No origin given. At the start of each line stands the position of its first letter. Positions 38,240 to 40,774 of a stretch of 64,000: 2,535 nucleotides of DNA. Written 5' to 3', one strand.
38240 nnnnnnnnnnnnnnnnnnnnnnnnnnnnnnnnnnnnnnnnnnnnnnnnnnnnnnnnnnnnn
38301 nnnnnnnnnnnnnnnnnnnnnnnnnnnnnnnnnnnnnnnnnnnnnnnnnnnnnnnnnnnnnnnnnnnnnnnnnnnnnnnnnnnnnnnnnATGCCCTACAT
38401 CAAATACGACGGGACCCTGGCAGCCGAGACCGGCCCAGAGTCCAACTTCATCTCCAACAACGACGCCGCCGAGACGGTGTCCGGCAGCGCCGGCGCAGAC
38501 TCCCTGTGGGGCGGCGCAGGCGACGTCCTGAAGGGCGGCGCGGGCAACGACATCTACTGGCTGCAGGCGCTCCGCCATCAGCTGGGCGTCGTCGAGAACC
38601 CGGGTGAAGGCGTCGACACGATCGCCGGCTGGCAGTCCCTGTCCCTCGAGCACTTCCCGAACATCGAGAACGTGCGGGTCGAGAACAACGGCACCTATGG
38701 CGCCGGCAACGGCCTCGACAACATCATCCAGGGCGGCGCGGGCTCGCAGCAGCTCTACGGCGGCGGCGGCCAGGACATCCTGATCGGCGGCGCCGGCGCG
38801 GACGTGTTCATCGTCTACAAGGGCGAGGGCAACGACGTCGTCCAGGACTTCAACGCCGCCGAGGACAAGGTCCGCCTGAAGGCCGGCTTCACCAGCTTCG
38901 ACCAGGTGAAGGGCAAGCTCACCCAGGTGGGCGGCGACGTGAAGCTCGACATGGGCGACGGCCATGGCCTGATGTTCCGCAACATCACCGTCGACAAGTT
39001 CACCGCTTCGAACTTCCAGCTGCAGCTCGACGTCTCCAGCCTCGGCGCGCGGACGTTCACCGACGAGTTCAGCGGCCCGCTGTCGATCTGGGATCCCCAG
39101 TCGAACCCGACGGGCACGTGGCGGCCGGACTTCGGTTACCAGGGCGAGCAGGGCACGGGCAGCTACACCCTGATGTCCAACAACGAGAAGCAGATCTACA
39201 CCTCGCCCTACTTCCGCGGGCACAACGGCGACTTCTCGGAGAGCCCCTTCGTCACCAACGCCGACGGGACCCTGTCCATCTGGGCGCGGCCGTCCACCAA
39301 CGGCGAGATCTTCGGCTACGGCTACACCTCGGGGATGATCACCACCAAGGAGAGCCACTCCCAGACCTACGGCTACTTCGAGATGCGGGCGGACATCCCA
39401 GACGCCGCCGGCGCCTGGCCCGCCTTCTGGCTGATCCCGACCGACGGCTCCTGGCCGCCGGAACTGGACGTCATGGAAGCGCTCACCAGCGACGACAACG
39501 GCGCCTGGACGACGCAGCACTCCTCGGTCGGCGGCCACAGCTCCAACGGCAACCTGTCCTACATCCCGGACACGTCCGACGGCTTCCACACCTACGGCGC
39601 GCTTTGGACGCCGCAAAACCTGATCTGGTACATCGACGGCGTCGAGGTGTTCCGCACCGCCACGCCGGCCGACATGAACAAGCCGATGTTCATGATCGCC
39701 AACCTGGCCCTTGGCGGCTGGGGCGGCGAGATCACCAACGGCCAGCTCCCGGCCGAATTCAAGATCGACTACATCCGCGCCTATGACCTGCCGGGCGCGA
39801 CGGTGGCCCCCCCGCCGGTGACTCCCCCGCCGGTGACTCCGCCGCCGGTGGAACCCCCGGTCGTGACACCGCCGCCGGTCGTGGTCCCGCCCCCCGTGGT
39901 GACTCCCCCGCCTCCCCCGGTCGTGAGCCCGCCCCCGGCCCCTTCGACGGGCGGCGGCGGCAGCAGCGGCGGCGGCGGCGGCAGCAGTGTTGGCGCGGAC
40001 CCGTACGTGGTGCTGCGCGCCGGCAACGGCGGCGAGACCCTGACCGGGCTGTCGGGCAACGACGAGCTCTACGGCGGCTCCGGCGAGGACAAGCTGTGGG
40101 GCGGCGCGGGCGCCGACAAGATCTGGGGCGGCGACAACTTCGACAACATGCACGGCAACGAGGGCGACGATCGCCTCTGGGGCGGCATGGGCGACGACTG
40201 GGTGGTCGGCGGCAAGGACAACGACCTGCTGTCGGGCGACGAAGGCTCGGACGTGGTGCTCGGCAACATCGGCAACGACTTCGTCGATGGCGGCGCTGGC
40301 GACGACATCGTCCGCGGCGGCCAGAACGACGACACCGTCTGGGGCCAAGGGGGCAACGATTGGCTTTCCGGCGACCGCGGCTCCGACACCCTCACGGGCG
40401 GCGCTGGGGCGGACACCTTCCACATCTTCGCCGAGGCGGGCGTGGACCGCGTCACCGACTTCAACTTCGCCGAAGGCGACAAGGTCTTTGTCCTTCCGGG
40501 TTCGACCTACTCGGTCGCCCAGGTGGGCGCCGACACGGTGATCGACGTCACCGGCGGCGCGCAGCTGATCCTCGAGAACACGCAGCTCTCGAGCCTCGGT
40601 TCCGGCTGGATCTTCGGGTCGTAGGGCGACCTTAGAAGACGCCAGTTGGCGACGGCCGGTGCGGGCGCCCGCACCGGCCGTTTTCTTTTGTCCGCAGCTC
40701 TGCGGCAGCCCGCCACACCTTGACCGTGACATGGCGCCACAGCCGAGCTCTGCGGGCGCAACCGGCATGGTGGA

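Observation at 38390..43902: Tandem ExsH-like RTX-GH16 glycanases: same catalytic half, swapped C-termini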

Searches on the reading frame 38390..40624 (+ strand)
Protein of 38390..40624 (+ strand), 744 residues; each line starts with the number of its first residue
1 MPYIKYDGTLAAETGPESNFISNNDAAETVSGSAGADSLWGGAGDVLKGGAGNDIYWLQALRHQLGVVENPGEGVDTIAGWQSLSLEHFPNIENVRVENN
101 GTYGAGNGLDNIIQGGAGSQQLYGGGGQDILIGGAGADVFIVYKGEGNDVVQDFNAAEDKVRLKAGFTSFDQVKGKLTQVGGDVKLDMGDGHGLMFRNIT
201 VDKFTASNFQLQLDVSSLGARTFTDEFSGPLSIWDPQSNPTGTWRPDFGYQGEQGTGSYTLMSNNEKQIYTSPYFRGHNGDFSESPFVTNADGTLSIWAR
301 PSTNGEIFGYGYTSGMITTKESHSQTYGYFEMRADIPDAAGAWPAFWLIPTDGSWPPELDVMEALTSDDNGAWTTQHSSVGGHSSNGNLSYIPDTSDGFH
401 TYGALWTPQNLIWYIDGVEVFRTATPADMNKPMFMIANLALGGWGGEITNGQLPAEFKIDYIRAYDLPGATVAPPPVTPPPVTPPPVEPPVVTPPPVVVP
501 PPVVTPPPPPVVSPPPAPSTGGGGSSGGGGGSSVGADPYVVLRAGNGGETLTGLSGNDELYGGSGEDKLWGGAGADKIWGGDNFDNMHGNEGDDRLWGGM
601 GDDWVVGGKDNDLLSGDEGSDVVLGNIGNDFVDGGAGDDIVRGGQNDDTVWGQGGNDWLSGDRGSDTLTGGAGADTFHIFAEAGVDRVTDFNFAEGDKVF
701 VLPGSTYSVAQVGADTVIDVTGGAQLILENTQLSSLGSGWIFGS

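Call 3: search_protein_families(library=pfam, proteins=[window:38390-40624:+], max_evalue=0.01)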
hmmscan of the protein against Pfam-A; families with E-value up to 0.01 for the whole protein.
window:38390-40624:+ (744 aa): 3 families
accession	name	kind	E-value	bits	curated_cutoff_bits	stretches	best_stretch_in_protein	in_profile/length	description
PF00353.25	HemolysinCabind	-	1.2e-39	134.3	23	6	544-578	2-36/36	RTX calcium-binding nonapeptide repeat (4 copies)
PF00722.28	Glyco_hydro_16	-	7.9e-25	87.8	22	1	294-462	21-174/175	Glycosyl hydrolases family 16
PF03935.22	SKN1_KRE6_Sbg1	-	1.4e-05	24.1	30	0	281-349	154-222/501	Beta-glucan synthesis-associated protein SKN1/KRE6/Sbg1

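Call 6: search_protein_families(library=ncbifam, proteins=[window:38390-40624:+], max_evalue=0.01)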
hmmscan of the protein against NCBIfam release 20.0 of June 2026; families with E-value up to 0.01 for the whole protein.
window:38390-40624:+ (744 aa): 10 families
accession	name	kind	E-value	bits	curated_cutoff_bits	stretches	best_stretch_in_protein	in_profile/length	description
NF052454.1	BtaGlycanEglC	equivalog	8.3e-139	463.4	700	2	14-467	15-458/459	endo-1,3-1,4-beta-glycanase EglC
NF033943.0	RTX_toxin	subfamily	5e-38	130.9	1000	4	579-699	691-820/930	RTX family hemolysin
NF046115.1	Ca_rpt_SMc04171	equivalog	6.3e-31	108.1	625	3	611-699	414-515/574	SMc04171 family calcium-binding repeat protein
NF035945.1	Zn_serralysin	subfamily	5.4e-26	91.8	500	4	105-165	332-397/462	serralysin family metalloprotease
NF053766.1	ZapA_metallo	exception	2.5e-19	69.7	940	3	105-164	353-416/483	ZapA family metalloprotease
NF033203.1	entero_EhxA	exception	1.9e-18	66.1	2000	3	597-678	706-787/997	enterohemolysin EhxA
NF050046.1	PueAB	exception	1.2e-12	47.1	670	2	95-209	499-613/616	polyurethane esterase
NF041449.1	K_carrageenase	equivalog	7.9e-10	38.4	350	2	289-349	60-120/283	kappa-carrageenase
NF047856.1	BGlucanaseBglS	equivalog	5.7e-08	32.6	300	1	293-434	65-204/237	beta-glucanase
NF052392.1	BetGlycExoK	equivalog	1.3e-07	31.4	350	1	311-430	88-205/261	endo-1,3-1,4-beta-glycanase ExoK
